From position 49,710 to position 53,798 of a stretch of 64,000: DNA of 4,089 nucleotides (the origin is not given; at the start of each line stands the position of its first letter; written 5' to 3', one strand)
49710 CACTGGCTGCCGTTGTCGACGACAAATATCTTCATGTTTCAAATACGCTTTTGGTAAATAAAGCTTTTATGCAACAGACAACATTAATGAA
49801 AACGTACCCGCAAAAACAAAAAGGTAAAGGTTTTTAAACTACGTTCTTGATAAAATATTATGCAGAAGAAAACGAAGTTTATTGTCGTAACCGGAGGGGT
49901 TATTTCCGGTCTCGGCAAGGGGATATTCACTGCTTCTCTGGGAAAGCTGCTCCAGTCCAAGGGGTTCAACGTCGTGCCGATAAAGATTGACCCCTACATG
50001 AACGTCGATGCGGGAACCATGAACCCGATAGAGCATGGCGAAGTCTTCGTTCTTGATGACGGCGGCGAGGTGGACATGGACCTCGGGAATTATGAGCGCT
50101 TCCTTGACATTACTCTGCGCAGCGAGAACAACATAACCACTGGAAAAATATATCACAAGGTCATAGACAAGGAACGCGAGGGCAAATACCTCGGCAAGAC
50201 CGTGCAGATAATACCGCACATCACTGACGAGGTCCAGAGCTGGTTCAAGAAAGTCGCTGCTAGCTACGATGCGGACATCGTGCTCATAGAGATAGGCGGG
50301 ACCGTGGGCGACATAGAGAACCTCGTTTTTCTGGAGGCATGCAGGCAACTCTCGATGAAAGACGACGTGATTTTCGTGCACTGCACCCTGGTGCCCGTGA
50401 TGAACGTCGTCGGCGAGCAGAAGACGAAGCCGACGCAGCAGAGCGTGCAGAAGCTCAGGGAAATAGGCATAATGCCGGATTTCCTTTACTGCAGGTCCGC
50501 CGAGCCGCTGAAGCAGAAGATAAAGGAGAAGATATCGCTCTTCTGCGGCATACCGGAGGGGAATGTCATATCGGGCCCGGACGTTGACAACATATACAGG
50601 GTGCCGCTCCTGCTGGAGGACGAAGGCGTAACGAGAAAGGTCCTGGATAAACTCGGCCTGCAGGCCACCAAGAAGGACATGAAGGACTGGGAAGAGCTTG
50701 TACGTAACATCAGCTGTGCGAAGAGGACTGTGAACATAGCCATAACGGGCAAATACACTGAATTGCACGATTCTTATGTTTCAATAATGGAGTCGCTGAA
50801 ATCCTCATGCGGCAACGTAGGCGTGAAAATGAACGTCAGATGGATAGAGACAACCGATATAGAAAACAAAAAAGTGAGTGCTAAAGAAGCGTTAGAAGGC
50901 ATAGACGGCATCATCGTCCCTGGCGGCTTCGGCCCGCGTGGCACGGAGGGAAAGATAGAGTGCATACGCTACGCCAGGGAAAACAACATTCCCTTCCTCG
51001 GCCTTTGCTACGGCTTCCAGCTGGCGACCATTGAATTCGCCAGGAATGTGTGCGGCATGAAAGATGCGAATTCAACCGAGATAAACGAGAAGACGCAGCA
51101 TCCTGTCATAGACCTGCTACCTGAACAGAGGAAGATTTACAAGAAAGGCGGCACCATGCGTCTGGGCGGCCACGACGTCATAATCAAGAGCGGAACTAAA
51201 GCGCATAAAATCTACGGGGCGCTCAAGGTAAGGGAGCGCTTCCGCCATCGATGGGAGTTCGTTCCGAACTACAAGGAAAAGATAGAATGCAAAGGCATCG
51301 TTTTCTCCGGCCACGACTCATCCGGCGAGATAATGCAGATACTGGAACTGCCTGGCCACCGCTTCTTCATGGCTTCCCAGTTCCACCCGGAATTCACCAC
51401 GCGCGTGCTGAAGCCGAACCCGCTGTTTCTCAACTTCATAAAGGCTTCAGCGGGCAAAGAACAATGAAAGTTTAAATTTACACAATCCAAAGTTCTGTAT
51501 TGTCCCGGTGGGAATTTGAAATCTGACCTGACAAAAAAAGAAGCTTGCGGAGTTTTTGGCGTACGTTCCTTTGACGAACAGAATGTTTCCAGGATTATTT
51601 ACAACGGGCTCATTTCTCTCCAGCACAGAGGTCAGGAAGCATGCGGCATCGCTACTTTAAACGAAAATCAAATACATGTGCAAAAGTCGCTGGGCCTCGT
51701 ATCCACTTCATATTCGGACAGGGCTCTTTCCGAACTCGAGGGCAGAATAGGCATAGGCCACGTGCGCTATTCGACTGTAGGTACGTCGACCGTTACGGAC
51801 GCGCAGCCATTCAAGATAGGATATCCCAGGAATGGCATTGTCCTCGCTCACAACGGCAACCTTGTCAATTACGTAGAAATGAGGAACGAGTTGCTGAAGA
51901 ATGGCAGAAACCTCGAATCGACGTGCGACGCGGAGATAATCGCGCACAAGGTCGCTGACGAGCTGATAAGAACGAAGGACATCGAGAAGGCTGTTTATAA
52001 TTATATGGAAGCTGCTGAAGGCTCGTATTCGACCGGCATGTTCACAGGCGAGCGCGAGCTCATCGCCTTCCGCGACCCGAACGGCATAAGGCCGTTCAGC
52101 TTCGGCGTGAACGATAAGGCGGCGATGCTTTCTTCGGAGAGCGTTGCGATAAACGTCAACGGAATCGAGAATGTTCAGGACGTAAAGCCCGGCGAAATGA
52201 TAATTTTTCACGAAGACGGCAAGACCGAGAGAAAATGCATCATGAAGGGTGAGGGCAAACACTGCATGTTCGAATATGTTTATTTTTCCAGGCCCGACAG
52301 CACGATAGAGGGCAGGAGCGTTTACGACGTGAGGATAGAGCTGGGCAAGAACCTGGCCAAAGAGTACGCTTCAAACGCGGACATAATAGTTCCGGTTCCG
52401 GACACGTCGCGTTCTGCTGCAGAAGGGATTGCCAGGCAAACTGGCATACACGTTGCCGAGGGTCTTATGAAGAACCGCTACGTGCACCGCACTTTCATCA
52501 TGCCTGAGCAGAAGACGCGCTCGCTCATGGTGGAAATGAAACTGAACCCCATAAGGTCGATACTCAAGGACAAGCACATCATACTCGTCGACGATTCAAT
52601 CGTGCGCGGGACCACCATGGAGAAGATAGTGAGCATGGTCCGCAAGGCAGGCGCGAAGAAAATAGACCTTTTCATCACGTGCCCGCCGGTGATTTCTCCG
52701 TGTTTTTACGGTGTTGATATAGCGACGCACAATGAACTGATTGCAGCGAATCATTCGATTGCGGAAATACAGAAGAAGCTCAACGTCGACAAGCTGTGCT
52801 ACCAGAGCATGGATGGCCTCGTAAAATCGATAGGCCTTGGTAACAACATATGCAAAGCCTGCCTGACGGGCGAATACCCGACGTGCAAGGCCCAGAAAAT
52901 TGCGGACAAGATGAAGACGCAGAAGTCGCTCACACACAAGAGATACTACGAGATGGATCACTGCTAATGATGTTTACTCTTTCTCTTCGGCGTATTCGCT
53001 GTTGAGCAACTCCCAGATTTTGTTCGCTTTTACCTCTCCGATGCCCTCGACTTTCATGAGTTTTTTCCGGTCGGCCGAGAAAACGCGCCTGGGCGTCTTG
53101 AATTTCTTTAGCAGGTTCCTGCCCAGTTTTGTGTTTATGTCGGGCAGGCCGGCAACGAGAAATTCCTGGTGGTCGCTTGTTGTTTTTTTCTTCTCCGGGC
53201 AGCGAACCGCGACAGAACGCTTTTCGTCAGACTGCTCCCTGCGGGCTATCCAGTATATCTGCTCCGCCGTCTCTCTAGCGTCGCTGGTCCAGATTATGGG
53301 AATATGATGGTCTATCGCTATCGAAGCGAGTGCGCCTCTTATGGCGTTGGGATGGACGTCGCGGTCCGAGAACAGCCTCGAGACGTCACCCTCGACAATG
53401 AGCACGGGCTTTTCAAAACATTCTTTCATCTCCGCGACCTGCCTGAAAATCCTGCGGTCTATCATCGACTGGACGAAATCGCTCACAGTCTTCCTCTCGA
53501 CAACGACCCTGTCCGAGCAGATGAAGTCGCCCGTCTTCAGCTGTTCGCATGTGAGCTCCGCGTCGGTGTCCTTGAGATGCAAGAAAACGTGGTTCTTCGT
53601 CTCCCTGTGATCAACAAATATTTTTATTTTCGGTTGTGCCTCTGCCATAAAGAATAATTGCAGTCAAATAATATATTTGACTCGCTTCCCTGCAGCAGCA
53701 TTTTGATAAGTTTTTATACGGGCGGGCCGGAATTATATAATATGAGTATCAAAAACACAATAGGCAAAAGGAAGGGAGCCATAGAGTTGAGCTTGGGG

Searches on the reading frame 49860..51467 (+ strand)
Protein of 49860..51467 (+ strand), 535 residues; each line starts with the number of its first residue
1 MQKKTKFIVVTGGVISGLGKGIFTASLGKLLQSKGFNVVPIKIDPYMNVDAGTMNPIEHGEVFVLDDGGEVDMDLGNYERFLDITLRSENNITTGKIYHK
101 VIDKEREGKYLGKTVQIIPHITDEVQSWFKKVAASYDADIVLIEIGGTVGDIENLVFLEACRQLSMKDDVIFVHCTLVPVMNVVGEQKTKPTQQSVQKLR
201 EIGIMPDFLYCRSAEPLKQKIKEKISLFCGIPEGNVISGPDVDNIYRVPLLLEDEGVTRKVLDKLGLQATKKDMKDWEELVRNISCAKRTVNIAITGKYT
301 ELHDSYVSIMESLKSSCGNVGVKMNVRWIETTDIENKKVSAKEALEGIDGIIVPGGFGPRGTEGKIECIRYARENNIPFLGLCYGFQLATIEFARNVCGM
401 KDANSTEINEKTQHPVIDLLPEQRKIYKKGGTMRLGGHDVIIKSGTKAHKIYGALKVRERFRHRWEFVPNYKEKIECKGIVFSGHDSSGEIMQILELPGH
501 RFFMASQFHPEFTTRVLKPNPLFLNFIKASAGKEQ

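Call 34: search_protein_families(library=pfam, proteins=[window:49860-51467:+], max_evalue=0.0001)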
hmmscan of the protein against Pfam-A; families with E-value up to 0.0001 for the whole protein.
window:49860-51467:+ (535 aa): 3 families
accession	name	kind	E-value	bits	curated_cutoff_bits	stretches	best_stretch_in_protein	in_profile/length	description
PF06418.20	CTP_synth_N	-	4.7e-120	400.3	26.1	1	6-267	1-265/265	CTP synthase N-terminus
PF00117.34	GATase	-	3.8e-36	125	22.8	1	302-528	2-189/190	Glutamine amidotransferase class-I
PF01656.29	CbiA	-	8.3e-06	26.2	25.4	1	16-207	8-54/125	CobQ/CobB/MinD/ParA nucleotide binding domain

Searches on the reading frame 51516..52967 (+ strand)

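Call 34: search_protein_families(library=pfam, proteins=[window:51516-52967:+], max_evalue=0.0001)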
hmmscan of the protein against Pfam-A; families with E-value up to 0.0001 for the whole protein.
window:51516-52967:+ (483 aa): 5 families
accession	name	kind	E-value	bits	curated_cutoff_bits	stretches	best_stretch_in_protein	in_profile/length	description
PF13522.11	GATase_6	-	9.7e-17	61.7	27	1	75-208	9-130/130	Glutamine amidotransferase domain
PF13537.11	GATase_7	-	7.5e-15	55.5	25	1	90-212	7-121/123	Glutamine amidotransferase domain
PF00156.33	Pribosyltran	-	4.6e-10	39.5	26.3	1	276-387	18-122/158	Phosphoribosyl transferase domain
PF13230.11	GATase_4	-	1.5e-07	31.1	23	1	73-123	68-118/272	Glutamine amidotransferases class-II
PF00310.26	GATase_2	-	1.6e-06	27.6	19.9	0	164-232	325-395/420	Glutamine amidotransferases class-II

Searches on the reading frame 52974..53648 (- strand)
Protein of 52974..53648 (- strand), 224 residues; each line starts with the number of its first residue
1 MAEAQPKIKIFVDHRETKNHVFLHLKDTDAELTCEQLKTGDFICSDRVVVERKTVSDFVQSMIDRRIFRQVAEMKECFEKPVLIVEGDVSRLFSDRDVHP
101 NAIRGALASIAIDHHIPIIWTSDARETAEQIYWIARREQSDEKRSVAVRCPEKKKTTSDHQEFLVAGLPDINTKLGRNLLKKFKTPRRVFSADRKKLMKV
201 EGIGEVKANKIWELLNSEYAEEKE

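Call 34: search_protein_families(library=pfam, proteins=[window:52974-53648:-], max_evalue=0.0001)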
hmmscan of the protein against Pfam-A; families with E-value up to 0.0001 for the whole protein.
window:52974-53648:- (224 aa): 3 families
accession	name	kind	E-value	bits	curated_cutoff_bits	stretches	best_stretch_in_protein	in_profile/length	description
PF02732.21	ERCC4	-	2.2e-33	115.5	24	1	12-132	1-138/140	ERCC4 domain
PF14520.12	HHH_5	-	1.1e-07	32.7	27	1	166-211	5-51/57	Helix-hairpin-helix domain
PF00633.29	HHH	-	2.3e-05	24.4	24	0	188-211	4-27/30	Helix-hairpin-helix motif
